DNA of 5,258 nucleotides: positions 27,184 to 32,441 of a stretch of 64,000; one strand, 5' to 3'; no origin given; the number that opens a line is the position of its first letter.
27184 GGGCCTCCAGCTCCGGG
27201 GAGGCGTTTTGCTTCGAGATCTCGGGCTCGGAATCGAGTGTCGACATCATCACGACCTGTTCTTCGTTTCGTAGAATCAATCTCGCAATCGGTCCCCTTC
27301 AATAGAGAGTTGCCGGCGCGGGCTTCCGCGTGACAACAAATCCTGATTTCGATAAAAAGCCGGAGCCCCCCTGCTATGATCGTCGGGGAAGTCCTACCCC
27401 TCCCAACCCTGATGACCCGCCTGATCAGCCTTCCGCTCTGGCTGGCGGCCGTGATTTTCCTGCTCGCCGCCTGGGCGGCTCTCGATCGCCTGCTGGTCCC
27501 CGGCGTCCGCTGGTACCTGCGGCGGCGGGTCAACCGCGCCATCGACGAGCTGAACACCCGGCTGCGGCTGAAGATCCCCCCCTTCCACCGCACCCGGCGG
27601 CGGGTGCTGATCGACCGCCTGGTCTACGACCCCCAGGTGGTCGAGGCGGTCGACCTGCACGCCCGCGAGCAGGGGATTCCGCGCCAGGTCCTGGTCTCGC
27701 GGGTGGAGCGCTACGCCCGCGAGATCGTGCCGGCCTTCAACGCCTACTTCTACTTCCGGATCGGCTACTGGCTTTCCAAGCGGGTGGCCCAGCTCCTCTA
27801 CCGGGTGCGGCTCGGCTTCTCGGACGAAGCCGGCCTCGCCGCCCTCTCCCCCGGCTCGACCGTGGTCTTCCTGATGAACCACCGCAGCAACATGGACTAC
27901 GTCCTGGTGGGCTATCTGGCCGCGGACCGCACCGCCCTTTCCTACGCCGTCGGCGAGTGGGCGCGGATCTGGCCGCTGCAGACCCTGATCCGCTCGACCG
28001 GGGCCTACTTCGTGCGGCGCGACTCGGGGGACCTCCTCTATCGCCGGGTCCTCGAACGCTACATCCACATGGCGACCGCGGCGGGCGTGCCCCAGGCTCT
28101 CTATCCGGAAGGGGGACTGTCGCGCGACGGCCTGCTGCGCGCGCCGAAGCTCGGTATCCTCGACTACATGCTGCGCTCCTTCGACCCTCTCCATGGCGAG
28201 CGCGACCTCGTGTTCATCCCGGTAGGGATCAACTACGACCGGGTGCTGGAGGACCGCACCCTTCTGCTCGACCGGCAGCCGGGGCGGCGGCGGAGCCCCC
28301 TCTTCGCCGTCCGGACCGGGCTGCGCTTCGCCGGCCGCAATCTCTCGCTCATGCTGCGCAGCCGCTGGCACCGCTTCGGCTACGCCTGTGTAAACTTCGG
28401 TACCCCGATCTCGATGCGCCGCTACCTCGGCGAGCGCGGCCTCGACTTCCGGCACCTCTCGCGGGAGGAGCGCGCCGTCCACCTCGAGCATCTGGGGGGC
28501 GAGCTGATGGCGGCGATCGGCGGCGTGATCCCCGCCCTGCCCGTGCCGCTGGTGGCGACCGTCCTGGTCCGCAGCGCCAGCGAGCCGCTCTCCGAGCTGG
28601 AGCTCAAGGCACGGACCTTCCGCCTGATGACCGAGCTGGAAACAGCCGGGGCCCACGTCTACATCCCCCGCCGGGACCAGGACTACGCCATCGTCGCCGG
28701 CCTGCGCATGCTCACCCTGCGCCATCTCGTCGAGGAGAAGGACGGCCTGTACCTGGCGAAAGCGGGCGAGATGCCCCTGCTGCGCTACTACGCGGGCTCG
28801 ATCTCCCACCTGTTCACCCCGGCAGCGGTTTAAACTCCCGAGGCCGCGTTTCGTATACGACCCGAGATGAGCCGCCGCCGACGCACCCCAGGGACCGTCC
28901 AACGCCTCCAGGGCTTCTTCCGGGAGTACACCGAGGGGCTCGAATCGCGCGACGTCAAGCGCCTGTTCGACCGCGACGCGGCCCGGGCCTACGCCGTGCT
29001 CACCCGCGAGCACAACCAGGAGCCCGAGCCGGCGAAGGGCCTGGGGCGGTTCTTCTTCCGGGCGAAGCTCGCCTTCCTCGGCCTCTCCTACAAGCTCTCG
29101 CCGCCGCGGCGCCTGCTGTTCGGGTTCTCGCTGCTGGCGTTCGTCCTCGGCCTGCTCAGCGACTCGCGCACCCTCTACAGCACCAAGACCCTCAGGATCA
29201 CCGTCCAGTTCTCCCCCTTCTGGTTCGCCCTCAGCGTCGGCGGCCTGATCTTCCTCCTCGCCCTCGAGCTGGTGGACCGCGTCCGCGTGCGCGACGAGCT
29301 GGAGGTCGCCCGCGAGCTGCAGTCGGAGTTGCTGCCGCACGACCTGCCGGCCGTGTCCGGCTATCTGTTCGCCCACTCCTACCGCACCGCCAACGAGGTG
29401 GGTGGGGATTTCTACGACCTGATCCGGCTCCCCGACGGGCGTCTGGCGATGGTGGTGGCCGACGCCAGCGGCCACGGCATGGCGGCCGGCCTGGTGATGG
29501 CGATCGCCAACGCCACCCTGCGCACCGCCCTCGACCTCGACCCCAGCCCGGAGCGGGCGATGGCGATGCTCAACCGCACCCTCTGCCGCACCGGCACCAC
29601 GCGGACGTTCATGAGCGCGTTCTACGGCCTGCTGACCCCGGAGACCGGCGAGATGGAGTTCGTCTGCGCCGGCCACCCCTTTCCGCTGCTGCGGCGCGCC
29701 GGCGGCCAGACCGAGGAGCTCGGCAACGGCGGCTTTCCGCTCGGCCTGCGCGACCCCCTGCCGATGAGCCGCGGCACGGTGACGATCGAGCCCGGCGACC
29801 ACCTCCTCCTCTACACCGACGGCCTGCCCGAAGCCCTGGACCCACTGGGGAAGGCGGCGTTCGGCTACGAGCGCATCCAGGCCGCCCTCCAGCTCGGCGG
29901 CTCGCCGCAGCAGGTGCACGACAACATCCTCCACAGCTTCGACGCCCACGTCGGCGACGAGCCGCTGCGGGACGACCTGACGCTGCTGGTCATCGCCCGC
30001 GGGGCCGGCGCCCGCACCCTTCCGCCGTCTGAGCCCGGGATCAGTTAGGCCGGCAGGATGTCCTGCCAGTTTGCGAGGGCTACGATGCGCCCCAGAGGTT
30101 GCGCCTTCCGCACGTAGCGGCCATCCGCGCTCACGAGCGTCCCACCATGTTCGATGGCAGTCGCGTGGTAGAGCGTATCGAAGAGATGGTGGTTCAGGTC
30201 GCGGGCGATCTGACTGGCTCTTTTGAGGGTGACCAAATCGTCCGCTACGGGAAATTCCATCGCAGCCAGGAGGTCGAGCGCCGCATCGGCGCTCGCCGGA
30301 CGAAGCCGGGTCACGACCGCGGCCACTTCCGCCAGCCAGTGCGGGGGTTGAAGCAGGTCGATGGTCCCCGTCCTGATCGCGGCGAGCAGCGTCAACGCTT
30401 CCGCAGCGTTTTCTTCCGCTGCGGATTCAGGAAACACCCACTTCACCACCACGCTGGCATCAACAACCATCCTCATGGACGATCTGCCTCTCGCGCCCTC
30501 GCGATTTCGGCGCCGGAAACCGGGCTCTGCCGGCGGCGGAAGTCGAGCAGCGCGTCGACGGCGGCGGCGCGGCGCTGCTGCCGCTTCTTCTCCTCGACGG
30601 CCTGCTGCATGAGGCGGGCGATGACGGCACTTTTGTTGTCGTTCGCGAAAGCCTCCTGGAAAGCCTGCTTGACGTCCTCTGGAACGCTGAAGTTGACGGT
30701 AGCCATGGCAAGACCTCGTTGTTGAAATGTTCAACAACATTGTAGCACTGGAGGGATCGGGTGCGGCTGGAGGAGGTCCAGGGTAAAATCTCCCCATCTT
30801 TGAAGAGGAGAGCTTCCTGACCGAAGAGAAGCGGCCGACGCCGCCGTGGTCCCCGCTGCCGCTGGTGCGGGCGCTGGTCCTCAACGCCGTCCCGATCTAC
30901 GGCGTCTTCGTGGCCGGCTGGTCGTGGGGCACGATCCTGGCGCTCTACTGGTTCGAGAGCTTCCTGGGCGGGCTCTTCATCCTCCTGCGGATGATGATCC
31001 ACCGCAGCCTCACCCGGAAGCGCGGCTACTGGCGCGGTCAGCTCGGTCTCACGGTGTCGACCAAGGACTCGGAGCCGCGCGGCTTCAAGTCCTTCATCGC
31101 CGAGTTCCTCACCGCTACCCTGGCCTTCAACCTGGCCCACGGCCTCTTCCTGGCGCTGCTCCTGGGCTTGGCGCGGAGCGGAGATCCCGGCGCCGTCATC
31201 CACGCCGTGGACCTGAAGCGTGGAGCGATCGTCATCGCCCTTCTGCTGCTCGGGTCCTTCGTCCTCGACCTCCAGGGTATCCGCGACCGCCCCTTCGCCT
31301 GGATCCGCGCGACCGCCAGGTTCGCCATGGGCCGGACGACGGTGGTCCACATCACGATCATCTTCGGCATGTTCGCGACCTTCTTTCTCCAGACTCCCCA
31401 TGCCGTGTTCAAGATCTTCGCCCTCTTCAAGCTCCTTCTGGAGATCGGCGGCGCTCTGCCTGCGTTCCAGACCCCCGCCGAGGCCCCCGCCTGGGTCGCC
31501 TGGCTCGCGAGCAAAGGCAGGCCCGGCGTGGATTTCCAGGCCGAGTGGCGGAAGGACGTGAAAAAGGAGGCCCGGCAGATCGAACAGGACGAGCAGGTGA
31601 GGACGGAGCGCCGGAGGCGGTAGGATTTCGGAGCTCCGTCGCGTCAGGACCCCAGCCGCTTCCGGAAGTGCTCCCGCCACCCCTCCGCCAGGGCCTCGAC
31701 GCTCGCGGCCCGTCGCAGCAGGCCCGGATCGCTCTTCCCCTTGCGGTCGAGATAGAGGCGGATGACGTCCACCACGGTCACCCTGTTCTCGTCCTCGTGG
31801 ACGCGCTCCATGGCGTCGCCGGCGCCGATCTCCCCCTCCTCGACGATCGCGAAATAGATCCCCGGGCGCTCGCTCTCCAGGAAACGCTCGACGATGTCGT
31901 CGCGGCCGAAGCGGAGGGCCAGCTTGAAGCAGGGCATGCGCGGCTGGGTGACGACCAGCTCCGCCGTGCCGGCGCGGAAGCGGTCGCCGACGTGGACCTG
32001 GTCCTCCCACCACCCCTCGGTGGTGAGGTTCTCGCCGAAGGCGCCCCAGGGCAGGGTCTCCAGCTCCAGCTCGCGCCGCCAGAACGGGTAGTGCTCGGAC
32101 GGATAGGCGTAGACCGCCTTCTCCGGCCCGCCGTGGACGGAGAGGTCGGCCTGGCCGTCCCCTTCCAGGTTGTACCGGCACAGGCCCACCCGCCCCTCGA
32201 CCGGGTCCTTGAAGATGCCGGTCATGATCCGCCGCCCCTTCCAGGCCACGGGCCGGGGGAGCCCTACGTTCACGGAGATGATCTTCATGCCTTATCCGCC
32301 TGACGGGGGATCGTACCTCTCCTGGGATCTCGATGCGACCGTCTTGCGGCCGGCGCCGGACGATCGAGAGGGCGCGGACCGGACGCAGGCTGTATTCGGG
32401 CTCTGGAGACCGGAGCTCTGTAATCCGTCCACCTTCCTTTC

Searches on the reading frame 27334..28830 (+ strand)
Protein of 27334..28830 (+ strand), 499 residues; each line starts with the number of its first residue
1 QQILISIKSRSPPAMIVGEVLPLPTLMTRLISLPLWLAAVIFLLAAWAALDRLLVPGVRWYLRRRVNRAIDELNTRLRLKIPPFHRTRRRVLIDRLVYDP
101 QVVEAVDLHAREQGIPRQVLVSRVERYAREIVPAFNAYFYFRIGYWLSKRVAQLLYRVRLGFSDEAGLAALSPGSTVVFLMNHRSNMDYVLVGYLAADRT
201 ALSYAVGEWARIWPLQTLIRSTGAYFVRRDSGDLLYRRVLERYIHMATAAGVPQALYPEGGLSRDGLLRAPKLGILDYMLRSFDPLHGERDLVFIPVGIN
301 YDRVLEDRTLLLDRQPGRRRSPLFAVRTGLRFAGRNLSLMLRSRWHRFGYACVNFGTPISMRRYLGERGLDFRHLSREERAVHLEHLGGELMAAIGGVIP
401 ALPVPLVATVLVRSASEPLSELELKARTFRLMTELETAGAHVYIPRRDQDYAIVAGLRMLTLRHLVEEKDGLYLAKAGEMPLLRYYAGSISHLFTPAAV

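Call 9: search_protein_families(library=pfam, proteins=[window:27334-28830:+], max_evalue=0.001)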
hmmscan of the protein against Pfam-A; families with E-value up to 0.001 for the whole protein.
window:27334-28830:+ (499 aa): 2 families
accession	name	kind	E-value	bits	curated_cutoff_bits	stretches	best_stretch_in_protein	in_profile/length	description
PF19277.4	GPAT_C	-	7.1e-18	65.4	25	1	344-498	23-189/344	Glycerol-3-phosphate acyltransferase C-terminal region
PF01553.26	Acyltransferase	-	2.6e-13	50.4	23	1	171-299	10-131/132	Acyltransferase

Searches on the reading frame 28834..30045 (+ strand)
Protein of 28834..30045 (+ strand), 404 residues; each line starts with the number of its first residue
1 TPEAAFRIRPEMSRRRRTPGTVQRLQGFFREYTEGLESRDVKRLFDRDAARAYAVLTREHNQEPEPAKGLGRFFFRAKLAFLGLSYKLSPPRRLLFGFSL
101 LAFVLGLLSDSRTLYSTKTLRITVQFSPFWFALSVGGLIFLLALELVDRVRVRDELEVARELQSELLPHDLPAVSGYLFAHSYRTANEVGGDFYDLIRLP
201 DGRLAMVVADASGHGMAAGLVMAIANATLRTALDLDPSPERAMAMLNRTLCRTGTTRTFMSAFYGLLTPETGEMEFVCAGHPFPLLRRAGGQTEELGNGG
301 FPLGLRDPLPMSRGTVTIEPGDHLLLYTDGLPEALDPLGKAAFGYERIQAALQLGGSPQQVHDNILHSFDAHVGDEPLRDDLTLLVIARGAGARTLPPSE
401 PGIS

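Call 9: search_protein_families(library=pfam, proteins=[window:28834-30045:+], max_evalue=0.001)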
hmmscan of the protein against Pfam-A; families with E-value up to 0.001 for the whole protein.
window:28834-30045:+ (404 aa): 1 family
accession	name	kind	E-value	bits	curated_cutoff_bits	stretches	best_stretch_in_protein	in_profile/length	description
PF07228.17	SpoIIE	-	8e-47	160.1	25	1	200-388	1-190/192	Stage II sporulation protein E (SpoIIE)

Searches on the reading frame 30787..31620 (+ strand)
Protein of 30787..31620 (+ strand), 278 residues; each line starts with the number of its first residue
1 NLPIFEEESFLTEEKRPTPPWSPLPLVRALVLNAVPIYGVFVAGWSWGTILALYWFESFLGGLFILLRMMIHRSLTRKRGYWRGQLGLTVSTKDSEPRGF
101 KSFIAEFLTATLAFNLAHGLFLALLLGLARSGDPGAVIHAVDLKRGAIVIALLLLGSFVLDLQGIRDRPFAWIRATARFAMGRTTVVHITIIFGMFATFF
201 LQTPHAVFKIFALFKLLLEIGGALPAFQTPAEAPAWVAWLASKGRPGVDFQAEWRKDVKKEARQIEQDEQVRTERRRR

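Call 9: search_protein_families(library=pfam, proteins=[window:30787-31620:+], max_evalue=0.001)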
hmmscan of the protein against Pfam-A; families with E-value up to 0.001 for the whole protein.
window:30787-31620:+ (278 aa): 1 family
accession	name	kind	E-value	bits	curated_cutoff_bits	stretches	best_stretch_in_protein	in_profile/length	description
PF20108.4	DUF6498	-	1.7e-21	76.9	23.7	1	25-224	11-195/207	Family of unknown function (DUF6498)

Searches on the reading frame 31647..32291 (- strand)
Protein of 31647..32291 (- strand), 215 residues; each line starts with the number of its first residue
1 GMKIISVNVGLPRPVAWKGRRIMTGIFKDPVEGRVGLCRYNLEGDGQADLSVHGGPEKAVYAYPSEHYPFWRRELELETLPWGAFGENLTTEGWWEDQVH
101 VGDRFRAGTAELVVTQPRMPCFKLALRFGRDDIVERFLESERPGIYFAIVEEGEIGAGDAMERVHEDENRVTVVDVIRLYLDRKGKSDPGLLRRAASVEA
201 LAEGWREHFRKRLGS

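Call 9: search_protein_families(library=pfam, proteins=[window:31647-32291:-], max_evalue=0.001)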
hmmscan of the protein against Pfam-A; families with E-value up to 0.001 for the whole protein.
window:31647-32291:- (215 aa): 2 families
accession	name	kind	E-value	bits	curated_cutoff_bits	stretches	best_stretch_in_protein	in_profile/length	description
PF03473.23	MOSC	-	1.6e-35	122.2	22.7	1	50-161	2-119/120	MOSC domain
PF03475.19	YiiM_3-alpha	-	4.7e-09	36.4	22.7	1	171-213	1-41/44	YiiM-like, 3-alpha helix domain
